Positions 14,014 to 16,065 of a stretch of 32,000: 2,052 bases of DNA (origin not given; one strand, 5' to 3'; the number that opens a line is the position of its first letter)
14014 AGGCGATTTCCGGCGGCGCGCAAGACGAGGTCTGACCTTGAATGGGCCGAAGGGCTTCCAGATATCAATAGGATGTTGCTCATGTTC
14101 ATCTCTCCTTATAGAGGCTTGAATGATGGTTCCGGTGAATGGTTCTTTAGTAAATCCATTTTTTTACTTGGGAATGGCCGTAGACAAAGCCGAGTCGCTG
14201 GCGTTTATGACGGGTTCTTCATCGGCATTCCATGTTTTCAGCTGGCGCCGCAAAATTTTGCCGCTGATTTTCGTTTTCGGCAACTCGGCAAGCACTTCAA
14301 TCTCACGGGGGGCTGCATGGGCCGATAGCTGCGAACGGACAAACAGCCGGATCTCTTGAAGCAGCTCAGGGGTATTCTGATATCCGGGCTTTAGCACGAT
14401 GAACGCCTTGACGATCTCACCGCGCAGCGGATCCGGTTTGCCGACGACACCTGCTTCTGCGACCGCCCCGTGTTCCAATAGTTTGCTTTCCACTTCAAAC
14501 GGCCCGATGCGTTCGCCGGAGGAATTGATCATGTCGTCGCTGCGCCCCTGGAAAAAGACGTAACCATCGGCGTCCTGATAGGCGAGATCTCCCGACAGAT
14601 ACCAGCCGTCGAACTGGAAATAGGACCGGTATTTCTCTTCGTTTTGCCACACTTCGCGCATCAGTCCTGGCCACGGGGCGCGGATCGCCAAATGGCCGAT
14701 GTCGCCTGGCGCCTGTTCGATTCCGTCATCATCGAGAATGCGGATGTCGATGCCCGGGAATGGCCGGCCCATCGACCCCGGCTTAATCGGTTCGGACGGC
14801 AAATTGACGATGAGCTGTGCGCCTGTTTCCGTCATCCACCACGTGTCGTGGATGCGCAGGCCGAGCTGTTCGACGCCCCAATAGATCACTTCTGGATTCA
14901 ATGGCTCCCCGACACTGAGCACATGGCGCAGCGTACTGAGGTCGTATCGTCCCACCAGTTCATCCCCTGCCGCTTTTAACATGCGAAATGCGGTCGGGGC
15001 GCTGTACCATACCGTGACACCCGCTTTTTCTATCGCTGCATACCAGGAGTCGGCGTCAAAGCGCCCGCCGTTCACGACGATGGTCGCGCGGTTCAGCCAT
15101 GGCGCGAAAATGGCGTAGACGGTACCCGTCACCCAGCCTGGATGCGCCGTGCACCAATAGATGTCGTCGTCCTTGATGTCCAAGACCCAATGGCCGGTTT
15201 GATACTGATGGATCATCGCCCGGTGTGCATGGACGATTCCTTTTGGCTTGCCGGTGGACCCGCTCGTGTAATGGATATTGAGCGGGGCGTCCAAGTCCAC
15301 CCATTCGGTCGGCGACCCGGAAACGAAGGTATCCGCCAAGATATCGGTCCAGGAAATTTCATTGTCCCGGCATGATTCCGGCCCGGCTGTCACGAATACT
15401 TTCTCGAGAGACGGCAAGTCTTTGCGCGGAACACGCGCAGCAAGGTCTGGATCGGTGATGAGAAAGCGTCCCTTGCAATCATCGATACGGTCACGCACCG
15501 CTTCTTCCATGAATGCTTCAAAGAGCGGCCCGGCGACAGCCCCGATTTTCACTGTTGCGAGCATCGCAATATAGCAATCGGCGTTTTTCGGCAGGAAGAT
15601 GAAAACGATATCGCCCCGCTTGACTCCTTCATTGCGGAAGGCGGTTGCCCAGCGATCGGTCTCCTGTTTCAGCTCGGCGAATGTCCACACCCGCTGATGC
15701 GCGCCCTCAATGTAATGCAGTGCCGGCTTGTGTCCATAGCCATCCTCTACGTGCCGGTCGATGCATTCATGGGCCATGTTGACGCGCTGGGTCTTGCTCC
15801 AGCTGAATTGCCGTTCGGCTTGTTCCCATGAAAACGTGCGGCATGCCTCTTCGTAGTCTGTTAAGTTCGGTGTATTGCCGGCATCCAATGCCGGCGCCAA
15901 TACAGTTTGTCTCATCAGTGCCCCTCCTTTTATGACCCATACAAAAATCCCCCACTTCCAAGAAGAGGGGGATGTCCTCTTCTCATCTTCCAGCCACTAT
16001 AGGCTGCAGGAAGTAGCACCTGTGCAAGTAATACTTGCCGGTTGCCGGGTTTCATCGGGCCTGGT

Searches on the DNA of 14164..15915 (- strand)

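Call 16: search_rna_families(sources=[L001, L002, L003, L004, L005, L006, L007, L008, L009, L010, L011, L012, L013, L014, L015], threshold=gathering)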
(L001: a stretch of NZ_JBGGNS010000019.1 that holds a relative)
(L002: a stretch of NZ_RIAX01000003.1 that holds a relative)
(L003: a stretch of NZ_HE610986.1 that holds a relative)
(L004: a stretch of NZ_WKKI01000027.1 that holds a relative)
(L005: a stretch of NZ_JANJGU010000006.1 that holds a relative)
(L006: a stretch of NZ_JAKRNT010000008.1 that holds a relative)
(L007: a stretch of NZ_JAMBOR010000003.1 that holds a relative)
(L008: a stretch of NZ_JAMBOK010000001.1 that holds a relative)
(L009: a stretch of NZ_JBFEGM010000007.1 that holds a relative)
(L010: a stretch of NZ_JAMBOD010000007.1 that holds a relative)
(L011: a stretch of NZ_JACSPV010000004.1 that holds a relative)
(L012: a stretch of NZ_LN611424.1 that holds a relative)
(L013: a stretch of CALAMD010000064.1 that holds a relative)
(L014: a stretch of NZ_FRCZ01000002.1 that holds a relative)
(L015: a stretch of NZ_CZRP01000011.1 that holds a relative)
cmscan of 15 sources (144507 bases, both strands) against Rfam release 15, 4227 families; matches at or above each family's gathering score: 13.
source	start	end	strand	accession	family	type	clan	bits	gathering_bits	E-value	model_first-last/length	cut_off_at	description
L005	1195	1305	+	RF00162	SAM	Cis-reg; riboswitch;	CL00012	92.8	44.4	1.4e-20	1-108/108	no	SAM riboswitch aptamer (S box leader)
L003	3659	3768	+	RF00162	SAM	Cis-reg; riboswitch;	CL00012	91.6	44.4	3.1e-20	1-108/108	no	SAM riboswitch aptamer (S box leader)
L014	5800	5904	+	RF00162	SAM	Cis-reg; riboswitch;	CL00012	91.4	44.4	3.6e-20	1-108/108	no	SAM riboswitch aptamer (S box leader)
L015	5657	5761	+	RF00162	SAM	Cis-reg; riboswitch;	CL00012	91.1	44.4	4.4e-20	1-108/108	no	SAM riboswitch aptamer (S box leader)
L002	1140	1250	+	RF00162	SAM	Cis-reg; riboswitch;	CL00012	89.3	44.4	1.4e-19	1-108/108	no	SAM riboswitch aptamer (S box leader)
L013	1101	1216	+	RF00162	SAM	Cis-reg; riboswitch;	CL00012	89.1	44.4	1.7e-19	1-108/108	no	SAM riboswitch aptamer (S box leader)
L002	919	1029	+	RF00162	SAM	Cis-reg; riboswitch;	CL00012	86.8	44.4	7.6e-19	1-108/108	no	SAM riboswitch aptamer (S box leader)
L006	1105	1217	+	RF00162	SAM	Cis-reg; riboswitch;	CL00012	85.7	44.4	1.7e-18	1-108/108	no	SAM riboswitch aptamer (S box leader)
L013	854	970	+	RF00162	SAM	Cis-reg; riboswitch;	CL00012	84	44.4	5e-18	1-108/108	no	SAM riboswitch aptamer (S box leader)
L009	1112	1224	+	RF00162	SAM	Cis-reg; riboswitch;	CL00012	83.8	44.4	5.8e-18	1-108/108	no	SAM riboswitch aptamer (S box leader)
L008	1111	1224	+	RF00162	SAM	Cis-reg; riboswitch;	CL00012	79.4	44.4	1.1e-16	1-108/108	no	SAM riboswitch aptamer (S box leader)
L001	3644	3752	+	RF00162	SAM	Cis-reg; riboswitch;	CL00012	77.5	44.4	3.9e-16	1-108/108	no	SAM riboswitch aptamer (S box leader)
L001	3827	3934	+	RF00162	SAM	Cis-reg; riboswitch;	CL00012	74.7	44.4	2.5e-15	1-108/108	no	SAM riboswitch aptamer (S box leader)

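Call 52: search_rna_families(sources=[L081, L083, L085, L086, L088, L017, L029, L021, L023], threshold=gathering)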
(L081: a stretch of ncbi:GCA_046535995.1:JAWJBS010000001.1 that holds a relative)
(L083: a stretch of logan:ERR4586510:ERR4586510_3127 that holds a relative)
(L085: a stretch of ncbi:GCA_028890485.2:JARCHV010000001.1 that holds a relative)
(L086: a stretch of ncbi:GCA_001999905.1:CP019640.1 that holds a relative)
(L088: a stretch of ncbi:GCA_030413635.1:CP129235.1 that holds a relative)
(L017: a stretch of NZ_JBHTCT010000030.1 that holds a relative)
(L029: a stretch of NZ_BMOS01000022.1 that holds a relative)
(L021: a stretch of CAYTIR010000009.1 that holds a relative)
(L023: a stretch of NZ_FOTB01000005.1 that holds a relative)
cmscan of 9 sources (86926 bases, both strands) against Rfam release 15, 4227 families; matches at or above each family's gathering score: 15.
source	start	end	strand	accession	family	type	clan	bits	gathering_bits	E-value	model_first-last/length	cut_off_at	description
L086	7131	7238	+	RF00162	SAM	Cis-reg; riboswitch;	CL00012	100.2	44.4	6e-23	1-108/108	no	SAM riboswitch aptamer (S box leader)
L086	3789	3900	+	RF00162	SAM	Cis-reg; riboswitch;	CL00012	94.7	44.4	2.3e-21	1-108/108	no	SAM riboswitch aptamer (S box leader)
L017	1198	1306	+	RF00162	SAM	Cis-reg; riboswitch;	CL00012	91.6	44.4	1.9e-20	1-108/108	no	SAM riboswitch aptamer (S box leader)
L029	1076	1187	+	RF00162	SAM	Cis-reg; riboswitch;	CL00012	91.2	44.4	2.4e-20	1-108/108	no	SAM riboswitch aptamer (S box leader)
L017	1016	1127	+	RF00162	SAM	Cis-reg; riboswitch;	CL00012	91.1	44.4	2.5e-20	1-108/108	no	SAM riboswitch aptamer (S box leader)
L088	1160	1272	+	RF00162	SAM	Cis-reg; riboswitch;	CL00012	88.1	44.4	2e-19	1-108/108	no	SAM riboswitch aptamer (S box leader)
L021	1914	2025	+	RF00162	SAM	Cis-reg; riboswitch;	CL00012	87.5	44.4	2.8e-19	1-108/108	no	SAM riboswitch aptamer (S box leader)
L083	3524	3632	+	RF00162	SAM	Cis-reg; riboswitch;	CL00012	87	44.4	3.9e-19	1-108/108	no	SAM riboswitch aptamer (S box leader)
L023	1913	2023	+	RF00162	SAM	Cis-reg; riboswitch;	CL00012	86.3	44.4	6.4e-19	1-108/108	no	SAM riboswitch aptamer (S box leader)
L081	3634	3743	+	RF00162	SAM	Cis-reg; riboswitch;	CL00012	85.9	44.4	8.4e-19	1-108/108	no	SAM riboswitch aptamer (S box leader)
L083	3716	3824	+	RF00162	SAM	Cis-reg; riboswitch;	CL00012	84.1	44.4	2.8e-18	1-108/108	no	SAM riboswitch aptamer (S box leader)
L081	3823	3931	+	RF00162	SAM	Cis-reg; riboswitch;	CL00012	84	44.4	3e-18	1-108/108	no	SAM riboswitch aptamer (S box leader)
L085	3827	3934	+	RF00162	SAM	Cis-reg; riboswitch;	CL00012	81.6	44.4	1.5e-17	1-108/108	no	SAM riboswitch aptamer (S box leader)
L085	3643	3751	+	RF00162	SAM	Cis-reg; riboswitch;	CL00012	77.6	44.4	2.2e-16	1-108/108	no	SAM riboswitch aptamer (S box leader)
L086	892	928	-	RF03085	abiF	Gene; sRNA;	-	38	37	0.0036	1-37/37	no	abiF RNA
